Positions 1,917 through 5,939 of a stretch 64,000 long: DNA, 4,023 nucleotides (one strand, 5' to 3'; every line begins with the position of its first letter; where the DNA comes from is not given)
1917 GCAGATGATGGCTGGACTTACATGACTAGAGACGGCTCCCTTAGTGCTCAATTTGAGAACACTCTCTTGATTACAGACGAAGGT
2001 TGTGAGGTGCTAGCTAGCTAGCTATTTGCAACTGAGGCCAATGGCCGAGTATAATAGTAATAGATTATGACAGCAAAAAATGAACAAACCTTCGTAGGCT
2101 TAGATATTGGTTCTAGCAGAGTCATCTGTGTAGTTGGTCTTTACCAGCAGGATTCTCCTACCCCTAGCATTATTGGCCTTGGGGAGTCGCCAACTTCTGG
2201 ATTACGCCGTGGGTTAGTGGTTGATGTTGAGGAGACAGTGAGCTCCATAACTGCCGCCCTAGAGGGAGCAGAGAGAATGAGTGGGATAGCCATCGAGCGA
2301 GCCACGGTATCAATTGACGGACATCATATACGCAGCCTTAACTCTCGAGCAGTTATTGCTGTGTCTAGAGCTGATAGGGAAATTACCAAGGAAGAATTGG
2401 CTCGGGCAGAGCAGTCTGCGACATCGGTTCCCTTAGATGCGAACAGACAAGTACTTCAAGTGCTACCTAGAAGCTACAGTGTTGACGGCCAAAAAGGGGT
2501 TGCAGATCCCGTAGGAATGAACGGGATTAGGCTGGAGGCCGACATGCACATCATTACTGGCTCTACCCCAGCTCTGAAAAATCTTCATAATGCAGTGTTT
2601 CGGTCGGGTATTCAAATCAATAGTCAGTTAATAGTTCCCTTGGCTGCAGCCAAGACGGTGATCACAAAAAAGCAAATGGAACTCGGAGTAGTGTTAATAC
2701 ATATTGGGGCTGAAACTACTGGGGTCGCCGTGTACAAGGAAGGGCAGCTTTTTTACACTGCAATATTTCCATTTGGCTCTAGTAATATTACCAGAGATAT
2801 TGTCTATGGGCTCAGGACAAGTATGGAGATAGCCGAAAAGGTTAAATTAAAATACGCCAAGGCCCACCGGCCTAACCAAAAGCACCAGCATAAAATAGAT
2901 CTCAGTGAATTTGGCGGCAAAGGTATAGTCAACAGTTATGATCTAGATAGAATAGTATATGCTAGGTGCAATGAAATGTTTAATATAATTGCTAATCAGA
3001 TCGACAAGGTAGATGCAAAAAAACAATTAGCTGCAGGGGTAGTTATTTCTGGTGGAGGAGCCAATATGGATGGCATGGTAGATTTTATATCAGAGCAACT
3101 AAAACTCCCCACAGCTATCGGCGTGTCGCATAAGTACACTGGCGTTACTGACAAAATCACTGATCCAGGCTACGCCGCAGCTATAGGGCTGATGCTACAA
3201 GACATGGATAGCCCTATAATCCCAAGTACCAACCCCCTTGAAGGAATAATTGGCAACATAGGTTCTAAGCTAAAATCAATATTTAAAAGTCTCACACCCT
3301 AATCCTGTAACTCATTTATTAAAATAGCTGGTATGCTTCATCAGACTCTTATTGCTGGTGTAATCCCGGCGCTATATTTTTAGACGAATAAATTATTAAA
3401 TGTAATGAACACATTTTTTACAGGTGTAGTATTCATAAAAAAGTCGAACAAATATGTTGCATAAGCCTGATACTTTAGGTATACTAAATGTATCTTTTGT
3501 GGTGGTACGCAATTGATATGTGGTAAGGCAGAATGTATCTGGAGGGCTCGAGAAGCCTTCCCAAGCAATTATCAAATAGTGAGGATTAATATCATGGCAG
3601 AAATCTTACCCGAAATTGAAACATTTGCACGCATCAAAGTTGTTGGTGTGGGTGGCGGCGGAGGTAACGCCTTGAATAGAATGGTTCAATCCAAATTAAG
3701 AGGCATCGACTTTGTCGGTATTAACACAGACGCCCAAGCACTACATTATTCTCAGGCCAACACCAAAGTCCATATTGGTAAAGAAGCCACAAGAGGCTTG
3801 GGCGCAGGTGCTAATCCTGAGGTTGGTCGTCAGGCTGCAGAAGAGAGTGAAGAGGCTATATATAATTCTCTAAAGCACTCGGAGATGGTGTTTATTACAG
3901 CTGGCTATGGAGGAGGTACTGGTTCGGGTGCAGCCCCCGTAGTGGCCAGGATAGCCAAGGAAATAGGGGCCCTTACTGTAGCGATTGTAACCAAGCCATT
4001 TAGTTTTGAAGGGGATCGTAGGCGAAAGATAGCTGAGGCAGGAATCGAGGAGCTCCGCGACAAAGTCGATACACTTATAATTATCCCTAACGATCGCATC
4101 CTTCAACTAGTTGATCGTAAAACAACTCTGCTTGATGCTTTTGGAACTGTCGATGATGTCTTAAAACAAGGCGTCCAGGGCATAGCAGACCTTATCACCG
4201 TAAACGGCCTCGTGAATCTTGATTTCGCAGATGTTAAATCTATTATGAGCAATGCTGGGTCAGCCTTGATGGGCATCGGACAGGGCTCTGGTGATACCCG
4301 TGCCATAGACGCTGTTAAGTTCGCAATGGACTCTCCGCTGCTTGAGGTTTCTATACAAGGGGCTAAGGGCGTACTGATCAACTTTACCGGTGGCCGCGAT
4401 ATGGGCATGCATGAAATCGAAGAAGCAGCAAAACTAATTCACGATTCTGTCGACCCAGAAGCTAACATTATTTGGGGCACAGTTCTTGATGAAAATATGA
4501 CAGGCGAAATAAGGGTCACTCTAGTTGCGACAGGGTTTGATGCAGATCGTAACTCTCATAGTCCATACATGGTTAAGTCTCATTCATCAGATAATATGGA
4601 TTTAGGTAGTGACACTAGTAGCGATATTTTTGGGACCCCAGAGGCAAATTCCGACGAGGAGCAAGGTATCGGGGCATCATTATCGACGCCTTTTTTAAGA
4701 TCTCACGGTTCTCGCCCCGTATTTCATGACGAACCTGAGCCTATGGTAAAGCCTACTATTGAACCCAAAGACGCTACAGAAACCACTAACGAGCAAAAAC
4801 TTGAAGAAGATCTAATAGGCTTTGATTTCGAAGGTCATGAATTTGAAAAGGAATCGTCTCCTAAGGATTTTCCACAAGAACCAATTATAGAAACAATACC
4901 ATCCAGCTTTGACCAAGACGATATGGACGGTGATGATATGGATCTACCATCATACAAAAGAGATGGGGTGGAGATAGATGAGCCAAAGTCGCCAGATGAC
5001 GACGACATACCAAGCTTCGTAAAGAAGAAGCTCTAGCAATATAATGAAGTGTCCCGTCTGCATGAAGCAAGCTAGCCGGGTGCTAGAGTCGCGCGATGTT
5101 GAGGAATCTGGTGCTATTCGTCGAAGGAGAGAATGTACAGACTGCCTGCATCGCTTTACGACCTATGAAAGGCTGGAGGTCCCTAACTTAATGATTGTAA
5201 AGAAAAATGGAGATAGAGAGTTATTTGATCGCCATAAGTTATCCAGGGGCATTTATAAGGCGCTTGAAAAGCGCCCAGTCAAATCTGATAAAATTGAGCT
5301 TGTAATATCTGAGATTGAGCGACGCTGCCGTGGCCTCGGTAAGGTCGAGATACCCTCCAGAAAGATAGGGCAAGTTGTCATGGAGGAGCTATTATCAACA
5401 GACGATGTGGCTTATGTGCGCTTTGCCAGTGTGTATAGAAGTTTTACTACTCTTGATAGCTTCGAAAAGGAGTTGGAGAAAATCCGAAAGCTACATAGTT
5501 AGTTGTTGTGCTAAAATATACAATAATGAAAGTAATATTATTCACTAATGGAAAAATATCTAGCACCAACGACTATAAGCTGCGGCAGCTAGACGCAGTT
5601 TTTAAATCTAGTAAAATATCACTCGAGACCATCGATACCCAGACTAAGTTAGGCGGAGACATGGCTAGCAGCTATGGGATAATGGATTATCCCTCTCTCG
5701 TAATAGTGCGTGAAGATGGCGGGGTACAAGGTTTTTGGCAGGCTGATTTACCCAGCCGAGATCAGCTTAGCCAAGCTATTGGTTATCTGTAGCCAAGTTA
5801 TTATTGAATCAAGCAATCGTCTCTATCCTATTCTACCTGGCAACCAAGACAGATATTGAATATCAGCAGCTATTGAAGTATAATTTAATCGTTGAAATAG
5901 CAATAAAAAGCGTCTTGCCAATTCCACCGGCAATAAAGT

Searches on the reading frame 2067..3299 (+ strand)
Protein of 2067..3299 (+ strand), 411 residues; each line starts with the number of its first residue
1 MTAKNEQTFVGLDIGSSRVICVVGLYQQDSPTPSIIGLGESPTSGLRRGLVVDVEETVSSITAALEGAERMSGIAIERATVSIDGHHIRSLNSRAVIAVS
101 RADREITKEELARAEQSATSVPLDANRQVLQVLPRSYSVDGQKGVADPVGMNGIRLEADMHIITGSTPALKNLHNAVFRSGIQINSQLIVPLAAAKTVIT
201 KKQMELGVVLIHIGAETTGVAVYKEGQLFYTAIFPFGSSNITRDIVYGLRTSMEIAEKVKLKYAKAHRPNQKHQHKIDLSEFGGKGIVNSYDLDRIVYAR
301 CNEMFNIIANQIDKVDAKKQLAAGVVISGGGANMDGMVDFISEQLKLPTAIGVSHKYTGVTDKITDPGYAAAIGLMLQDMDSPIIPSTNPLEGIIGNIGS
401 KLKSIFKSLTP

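Call 39: search_protein_families(library=pfam, proteins=[window:2067-3299:+])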
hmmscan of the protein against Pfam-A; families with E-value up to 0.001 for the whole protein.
window:2067-3299:+ (411 aa): 4 families
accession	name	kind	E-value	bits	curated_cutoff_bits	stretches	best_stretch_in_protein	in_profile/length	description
PF14450.12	FtsA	-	7.5e-30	104.3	31.8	1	209-374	1-127/127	Cell division protein FtsA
PF02491.25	SHS2_FTSA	-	5e-27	94.5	25.4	1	85-164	1-79/79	SHS2 domain inserted in FTSA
PF11104.14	PilM_2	-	1.7e-08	34.2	27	1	199-262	173-236/340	Type IV pilus assembly protein PilM;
PF06723.19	MreB_Mbl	-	1.5e-06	27.8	27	1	205-352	144-304/327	MreB/Mbl protein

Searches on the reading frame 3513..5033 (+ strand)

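Call 39: search_protein_families(library=pfam, proteins=[window:3513-5033:+])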
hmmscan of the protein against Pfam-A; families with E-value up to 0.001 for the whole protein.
window:3513-5033:+ (507 aa): 2 families
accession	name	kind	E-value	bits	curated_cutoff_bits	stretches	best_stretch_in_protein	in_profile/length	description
PF00091.31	Tubulin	-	2.2e-49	168.8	33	1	40-200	1-189/190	Tubulin/FtsZ family, GTPase domain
PF12327.13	FtsZ_C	-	1.5e-36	125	27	1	249-343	1-95/95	FtsZ family, C-terminal domain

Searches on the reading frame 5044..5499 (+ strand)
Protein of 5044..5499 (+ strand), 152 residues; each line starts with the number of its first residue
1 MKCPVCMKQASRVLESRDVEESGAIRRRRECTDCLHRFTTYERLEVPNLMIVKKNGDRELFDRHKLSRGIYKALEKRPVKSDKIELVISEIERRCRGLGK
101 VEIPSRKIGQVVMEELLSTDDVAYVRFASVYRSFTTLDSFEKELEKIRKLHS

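Call 39: search_protein_families(library=pfam, proteins=[window:5044-5499:+])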
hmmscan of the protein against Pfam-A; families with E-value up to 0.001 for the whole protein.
window:5044-5499:+ (152 aa): 2 families
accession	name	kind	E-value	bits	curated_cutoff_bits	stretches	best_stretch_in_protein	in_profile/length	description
PF03477.21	ATP-cone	-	5.1e-20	72.3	25.8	1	50-135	2-86/88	ATP cone domain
PF22811.2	Zn_ribbon_NrdR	-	3.3e-18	65.8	27.2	1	1-42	1-42/42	Transcriptional repressor NrdR-like, N-terminal domain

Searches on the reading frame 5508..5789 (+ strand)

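Call 39: search_protein_families(library=pfam, proteins=[window:5508-5789:+])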
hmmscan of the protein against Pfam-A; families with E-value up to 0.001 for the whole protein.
window:5508-5789:+ (94 aa): 0 families

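Call 69: search_protein_families(library=pfam, proteins=[window:5508-5789:+], max_evalue=0.01)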
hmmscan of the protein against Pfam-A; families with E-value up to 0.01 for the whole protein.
window:5508-5789:+ (94 aa): 1 family
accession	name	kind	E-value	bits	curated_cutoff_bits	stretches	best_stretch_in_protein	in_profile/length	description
PF13905.12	Thioredoxin_8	-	0.0034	18.1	27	1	21-72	43-93/94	Thioredoxin-like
